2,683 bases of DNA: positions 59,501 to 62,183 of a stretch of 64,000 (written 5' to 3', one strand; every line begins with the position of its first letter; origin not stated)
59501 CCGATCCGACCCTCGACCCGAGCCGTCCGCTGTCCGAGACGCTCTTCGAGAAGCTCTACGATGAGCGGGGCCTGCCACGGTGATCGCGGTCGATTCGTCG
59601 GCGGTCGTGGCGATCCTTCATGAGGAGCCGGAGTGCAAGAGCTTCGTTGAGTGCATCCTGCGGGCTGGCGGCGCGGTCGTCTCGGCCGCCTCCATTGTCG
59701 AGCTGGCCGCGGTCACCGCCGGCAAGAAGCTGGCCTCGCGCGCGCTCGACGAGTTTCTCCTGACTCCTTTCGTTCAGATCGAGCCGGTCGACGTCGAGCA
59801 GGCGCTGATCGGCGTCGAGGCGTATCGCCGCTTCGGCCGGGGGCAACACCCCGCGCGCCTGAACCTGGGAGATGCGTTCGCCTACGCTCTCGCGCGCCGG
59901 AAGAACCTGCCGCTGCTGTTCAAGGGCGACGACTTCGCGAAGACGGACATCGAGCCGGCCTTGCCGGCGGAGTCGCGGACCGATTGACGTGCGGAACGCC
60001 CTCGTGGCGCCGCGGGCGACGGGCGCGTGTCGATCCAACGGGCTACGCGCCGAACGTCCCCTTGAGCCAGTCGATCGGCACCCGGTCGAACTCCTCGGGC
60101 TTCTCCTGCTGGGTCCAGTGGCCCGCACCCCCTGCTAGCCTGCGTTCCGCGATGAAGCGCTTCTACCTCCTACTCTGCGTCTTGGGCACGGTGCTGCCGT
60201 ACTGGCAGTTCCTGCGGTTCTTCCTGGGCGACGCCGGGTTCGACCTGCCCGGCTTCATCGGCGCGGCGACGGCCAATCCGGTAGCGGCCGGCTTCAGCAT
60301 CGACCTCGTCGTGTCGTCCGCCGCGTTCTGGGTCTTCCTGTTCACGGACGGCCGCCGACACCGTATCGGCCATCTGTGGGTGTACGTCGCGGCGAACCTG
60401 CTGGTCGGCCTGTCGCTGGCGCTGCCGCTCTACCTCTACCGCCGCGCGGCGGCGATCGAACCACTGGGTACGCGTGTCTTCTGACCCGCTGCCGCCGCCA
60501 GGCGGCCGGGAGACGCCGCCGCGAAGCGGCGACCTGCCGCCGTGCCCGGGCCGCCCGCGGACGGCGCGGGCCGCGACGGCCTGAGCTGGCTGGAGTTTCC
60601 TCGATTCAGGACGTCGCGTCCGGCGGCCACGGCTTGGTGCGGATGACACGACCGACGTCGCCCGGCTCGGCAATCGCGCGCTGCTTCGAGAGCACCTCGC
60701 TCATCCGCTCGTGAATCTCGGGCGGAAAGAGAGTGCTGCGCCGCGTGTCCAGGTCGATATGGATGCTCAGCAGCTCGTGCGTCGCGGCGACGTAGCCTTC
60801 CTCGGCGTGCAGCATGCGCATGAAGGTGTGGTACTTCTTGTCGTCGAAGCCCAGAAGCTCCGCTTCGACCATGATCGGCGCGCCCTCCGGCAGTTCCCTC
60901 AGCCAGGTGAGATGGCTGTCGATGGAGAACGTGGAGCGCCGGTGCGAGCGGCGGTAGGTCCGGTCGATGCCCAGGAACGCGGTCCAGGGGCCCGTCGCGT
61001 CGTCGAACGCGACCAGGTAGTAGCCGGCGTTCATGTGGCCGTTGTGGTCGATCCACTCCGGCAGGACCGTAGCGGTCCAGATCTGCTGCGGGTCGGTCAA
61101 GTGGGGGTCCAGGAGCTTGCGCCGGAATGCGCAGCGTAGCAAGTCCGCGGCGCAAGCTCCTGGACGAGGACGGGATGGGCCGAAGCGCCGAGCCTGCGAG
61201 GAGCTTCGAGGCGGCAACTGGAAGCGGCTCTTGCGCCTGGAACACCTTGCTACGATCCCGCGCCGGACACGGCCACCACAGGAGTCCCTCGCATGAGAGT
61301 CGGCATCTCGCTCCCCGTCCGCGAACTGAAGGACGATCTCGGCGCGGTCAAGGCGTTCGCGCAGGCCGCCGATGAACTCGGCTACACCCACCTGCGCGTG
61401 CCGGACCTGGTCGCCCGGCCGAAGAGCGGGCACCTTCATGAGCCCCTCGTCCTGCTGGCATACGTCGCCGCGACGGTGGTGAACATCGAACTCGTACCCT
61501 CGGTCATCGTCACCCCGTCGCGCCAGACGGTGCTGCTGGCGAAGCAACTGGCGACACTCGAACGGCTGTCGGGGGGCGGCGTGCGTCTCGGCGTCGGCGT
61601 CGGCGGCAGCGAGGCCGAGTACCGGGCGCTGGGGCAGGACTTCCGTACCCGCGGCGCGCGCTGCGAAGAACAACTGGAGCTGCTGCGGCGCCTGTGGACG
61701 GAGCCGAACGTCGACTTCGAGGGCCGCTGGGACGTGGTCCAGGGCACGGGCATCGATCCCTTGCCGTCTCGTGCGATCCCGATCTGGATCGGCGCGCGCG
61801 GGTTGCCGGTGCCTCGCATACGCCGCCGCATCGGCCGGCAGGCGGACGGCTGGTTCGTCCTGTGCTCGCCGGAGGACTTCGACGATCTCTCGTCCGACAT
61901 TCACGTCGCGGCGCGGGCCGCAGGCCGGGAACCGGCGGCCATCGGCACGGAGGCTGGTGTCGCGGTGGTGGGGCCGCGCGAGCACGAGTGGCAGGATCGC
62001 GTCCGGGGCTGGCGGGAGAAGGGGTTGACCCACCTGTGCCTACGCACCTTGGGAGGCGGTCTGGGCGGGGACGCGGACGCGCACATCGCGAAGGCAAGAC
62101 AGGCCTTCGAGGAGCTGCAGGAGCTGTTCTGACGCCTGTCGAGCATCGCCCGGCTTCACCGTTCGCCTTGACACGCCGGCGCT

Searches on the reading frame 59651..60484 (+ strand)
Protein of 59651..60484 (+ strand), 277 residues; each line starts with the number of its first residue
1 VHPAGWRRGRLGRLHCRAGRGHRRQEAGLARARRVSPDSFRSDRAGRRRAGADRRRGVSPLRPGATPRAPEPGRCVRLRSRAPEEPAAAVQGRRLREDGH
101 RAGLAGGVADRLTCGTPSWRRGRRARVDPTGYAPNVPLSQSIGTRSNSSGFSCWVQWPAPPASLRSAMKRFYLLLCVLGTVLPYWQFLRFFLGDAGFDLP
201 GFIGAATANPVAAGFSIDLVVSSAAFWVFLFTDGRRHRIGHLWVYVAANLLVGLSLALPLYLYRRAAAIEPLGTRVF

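Call 44: search_protein_families(library=pfam, proteins=[window:59651-60484:+], max_evalue=0.001)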
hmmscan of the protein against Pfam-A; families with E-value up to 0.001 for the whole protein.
window:59651-60484:+ (277 aa): 1 family
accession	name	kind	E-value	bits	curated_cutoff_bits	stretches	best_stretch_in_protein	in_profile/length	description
PF11196.13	DUF2834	-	6.8e-27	94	22.9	1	171-266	1-95/96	Protein of unknown function DUF2834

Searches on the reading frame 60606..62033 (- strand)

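Call 44: search_protein_families(library=pfam, proteins=[window:60606-62033:-], max_evalue=0.001)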
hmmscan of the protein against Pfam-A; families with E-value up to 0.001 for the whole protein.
window:60606-62033:- (475 aa): 1 family
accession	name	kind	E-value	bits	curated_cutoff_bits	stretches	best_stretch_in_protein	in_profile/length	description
PF13279.12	4HBT_2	-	4.5e-27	95.4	25.5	1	323-443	1-121/122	Thioesterase-like superfamily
